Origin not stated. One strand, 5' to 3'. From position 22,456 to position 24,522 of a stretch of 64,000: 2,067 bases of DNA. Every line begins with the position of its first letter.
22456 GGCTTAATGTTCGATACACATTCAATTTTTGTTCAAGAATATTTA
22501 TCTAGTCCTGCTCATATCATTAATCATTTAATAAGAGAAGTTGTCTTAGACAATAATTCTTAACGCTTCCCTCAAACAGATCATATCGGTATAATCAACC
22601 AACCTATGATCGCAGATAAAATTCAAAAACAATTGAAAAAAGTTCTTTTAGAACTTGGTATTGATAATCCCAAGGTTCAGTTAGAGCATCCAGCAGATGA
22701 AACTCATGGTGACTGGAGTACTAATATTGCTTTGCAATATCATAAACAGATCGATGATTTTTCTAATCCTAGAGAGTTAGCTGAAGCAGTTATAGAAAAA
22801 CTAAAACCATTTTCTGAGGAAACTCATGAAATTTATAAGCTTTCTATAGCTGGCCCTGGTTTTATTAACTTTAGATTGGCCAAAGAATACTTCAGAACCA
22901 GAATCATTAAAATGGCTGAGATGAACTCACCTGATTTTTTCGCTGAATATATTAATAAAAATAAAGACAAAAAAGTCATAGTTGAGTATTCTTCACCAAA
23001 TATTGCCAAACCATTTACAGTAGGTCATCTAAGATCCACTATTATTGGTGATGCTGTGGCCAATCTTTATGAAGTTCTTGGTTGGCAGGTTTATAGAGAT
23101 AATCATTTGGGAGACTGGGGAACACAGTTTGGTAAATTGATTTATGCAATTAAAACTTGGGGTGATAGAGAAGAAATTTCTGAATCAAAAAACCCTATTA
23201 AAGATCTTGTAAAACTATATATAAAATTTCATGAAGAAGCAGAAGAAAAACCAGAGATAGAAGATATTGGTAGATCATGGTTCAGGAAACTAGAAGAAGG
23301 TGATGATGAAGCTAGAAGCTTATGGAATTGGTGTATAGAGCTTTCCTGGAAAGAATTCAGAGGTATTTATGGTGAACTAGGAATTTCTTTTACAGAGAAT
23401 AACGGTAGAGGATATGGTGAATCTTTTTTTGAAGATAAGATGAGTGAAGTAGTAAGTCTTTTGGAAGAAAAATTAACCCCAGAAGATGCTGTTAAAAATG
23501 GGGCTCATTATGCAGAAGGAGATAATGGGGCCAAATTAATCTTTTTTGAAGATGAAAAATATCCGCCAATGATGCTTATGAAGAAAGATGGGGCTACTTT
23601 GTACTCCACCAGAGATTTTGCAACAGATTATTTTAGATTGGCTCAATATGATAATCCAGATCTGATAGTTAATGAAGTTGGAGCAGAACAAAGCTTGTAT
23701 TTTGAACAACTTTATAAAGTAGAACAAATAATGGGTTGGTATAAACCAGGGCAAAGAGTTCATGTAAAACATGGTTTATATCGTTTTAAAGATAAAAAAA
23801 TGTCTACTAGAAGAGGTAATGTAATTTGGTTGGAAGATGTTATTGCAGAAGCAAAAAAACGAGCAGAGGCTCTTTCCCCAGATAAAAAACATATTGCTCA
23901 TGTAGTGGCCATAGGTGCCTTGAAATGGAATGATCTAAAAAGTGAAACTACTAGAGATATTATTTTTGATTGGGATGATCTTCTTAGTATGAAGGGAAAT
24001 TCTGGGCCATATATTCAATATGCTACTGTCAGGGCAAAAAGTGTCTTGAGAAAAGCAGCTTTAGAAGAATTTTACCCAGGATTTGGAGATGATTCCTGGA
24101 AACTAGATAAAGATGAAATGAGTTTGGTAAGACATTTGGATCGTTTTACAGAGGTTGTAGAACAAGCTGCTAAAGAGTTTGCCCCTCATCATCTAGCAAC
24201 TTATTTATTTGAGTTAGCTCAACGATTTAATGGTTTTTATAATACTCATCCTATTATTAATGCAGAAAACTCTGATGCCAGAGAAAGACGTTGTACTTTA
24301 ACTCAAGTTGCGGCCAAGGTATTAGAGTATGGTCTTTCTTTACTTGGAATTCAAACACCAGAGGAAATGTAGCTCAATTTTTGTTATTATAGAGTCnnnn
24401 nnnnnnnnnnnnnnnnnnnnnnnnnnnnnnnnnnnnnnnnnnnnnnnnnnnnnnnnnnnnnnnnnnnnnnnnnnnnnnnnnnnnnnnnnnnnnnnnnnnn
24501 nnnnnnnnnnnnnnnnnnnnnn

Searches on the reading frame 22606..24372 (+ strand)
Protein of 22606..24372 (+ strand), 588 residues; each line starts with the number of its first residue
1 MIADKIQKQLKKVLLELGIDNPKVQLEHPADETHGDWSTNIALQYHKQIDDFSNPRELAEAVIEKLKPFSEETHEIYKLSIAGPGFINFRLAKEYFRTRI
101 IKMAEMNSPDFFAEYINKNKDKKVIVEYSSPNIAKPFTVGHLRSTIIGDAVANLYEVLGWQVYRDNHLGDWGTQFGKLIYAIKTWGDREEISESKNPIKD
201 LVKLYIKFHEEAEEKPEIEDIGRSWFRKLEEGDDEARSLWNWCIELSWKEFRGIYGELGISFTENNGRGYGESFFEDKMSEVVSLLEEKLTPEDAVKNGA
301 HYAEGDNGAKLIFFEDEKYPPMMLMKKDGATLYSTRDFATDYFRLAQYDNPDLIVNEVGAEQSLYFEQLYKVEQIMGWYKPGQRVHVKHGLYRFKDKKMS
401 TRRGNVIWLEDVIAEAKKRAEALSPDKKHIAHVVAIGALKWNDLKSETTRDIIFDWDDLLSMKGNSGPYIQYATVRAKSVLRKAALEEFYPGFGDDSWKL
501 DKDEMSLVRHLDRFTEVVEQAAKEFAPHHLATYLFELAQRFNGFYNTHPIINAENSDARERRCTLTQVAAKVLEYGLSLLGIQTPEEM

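Call 7: search_protein_families(library=pfam, proteins=[window:22606-24372:+], max_evalue=0.01)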
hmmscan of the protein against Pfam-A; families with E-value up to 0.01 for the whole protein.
window:22606-24372:+ (588 aa): 3 families
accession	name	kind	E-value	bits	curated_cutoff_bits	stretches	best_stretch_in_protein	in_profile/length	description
PF00750.26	tRNA-synt_1d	-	4.2e-74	250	23.3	1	117-456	15-349/349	tRNA synthetases class I (R), catalytic domain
PF05746.21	DALR_1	-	3.7e-31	108.1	22.3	1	470-588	1-117/117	DALR anticodon binding domain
PF03485.21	Arg_tRNA_synt_N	-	3e-17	63.4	21.5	1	4-91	5-85/85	Arginyl tRNA synthetase N terminal domain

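Call 10: find_encoding_contigs(protein=window:22606-24372:+, flank=10000, max_places=6)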
Protein window:22606-24372:+ (588 aa): 22 contigs read that carry it; 6 places shown.
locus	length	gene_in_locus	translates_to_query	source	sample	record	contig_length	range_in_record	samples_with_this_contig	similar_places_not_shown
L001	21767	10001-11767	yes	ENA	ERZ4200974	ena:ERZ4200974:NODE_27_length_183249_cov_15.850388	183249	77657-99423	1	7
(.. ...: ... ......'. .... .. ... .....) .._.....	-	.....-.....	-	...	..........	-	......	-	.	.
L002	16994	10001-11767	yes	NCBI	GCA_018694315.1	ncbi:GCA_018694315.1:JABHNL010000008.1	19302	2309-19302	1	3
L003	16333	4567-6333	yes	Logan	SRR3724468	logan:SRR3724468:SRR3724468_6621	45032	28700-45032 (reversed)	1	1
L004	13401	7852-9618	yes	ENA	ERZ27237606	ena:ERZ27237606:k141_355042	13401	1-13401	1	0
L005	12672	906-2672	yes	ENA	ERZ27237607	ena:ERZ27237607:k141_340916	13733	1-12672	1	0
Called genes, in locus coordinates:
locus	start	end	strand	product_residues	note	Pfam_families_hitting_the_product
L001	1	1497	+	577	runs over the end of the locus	-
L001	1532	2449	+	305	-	PF00535:Glycos_transf_2, PF13641:Glyco_tranf_2_3, PF13632:Glyco_trans_2_3 (weak)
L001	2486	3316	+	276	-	PF00535:Glycos_transf_2, PF10111:Glyco_tranf_2_2 (weak)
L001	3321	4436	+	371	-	PF00534:Glycos_transf_1, PF13692:Glyco_trans_1_4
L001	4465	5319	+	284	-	PF00535:Glycos_transf_2, PF13641:Glyco_tranf_2_3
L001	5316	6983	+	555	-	-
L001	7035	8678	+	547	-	-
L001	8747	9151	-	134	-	-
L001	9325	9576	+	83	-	-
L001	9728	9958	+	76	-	-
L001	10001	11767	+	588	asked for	PF03485:Arg_tRNA_synt_N, PF00750:tRNA-synt_1d, PF05746:DALR_1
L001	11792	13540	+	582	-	PF13231:PMT_2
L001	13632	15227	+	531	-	-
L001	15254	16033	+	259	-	PF00535:Glycos_transf_2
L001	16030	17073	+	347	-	PF13579:Glyco_trans_4_4 (weak), PF13439:Glyco_transf_4, PF20706:GT4-conflict, PF00534:Glycos_transf_1, PF13692:Glyco_trans_1_4, PF13524:Glyco_trans_1_2 (weak)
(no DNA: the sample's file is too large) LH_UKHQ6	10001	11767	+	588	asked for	PF03485:Arg_tRNA_synt_N, PF00750:tRNA-synt_1d, PF05746:DALR_1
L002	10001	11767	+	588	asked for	PF03485:Arg_tRNA_synt_N, PF00750:tRNA-synt_1d, PF05746:DALR_1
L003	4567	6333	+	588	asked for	PF03485:Arg_tRNA_synt_N, PF00750:tRNA-synt_1d, PF05746:DALR_1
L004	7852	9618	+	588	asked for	PF03485:Arg_tRNA_synt_N, PF00750:tRNA-synt_1d, PF05746:DALR_1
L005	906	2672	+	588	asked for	PF03485:Arg_tRNA_synt_N, PF00750:tRNA-synt_1d, PF05746:DALR_1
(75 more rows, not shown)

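Call 74: list_cluster_members(proteins=[window:22606-24372:+, window:29685-31385:+, window:37878-38813:+, window:40477-41697:+, window:42570-44207:+, window:46366-48129:+, window:51706-52497:+, window:55215-56363:+, window:56394-57656:+, window:62478-63449:-])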
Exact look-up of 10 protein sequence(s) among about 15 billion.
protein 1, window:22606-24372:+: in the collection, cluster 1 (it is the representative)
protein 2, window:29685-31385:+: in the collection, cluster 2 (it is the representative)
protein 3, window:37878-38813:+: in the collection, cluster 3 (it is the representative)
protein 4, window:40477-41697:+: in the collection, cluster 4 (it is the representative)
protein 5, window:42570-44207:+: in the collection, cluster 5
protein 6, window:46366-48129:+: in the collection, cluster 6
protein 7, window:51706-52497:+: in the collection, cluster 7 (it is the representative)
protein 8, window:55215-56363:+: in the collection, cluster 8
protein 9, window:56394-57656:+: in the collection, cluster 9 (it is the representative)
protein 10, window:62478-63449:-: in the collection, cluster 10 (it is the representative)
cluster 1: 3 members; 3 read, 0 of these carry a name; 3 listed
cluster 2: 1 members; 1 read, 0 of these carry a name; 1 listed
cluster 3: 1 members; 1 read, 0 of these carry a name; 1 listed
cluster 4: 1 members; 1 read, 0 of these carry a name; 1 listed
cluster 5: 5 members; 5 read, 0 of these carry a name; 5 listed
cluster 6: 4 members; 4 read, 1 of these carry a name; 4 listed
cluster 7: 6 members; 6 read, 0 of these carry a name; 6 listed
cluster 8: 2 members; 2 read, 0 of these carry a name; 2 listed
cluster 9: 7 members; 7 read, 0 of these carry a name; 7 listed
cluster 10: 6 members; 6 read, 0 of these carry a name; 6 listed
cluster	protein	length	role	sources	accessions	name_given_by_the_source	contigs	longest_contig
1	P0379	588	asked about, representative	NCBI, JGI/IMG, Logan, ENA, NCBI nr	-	-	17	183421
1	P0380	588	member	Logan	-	-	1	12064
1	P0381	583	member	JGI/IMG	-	-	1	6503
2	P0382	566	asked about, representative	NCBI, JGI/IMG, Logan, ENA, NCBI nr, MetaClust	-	-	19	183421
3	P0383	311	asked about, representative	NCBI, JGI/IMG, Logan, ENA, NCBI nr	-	-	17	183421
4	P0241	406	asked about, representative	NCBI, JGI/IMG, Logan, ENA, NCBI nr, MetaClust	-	-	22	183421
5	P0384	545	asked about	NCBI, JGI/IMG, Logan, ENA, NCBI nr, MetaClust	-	-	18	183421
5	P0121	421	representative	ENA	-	-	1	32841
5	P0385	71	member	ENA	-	-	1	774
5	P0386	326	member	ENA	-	-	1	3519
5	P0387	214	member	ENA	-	-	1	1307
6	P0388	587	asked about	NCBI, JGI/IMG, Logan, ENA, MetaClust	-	-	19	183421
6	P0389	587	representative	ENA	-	-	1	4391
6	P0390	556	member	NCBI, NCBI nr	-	-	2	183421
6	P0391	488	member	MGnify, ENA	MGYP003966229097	FL=1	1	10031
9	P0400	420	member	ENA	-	-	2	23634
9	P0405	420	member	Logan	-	-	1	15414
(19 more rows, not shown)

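Call 75: find_encoding_contigs(protein=P0405, flank=10000, max_places=2)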
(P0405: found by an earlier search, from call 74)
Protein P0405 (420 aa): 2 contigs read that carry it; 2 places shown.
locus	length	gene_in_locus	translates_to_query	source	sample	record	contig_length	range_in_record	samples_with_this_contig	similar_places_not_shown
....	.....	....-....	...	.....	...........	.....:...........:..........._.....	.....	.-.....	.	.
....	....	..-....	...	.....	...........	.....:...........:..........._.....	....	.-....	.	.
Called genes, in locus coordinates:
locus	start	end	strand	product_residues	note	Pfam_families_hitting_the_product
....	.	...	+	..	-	?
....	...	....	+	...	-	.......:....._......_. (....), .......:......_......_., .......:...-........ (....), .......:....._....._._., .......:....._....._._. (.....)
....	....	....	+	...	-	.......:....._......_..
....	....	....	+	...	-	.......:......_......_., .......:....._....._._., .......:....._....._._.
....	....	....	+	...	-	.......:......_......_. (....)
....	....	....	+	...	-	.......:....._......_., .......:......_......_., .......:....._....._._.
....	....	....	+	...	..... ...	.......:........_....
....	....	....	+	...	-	-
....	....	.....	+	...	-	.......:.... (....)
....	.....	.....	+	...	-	-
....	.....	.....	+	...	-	-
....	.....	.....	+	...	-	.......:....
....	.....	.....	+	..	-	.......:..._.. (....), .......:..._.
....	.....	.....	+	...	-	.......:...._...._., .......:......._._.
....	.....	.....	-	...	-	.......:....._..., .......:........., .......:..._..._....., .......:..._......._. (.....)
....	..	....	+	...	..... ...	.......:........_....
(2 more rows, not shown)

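Call 77: find_encoding_contigs(protein=P0400, flank=10000, max_places=2)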
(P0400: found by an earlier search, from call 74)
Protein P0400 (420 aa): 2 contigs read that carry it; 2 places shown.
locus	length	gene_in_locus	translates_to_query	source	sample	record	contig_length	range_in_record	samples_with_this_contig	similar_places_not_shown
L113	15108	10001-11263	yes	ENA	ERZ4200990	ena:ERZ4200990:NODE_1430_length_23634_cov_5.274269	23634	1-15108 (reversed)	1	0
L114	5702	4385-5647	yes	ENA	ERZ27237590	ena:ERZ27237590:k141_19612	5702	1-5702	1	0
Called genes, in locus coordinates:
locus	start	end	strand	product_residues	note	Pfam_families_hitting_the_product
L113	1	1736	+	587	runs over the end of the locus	PF13692:Glyco_trans_1_4, PF00534:Glycos_transf_1, PF13578:Methyltransf_24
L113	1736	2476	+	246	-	-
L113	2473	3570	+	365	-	PF00534:Glycos_transf_1, PF13692:Glyco_trans_1_4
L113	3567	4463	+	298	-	-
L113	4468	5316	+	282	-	PF13847:Methyltransf_31 (faint), PF08241:Methyltransf_11, PF13649:Methyltransf_25 (weak)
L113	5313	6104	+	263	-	PF13489:Methyltransf_23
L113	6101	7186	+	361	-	PF13439:Glyco_transf_4, PF00534:Glycos_transf_1, PF13692:Glyco_trans_1_4, PF13524:Glyco_trans_1_2 (weak)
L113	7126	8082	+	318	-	-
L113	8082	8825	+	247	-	PF13489:Methyltransf_23, PF08241:Methyltransf_11 (weak), PF08242:Methyltransf_12 (weak)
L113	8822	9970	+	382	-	PF13439:Glyco_transf_4, PF00534:Glycos_transf_1, PF13692:Glyco_trans_1_4, PF13524:Glyco_trans_1_2 (weak)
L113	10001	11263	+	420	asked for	PF01943:Polysacc_synt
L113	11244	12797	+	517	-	-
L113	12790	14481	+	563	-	PF09594:GT87 (weak)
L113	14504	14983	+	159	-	-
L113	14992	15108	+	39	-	?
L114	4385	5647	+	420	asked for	PF01943:Polysacc_synt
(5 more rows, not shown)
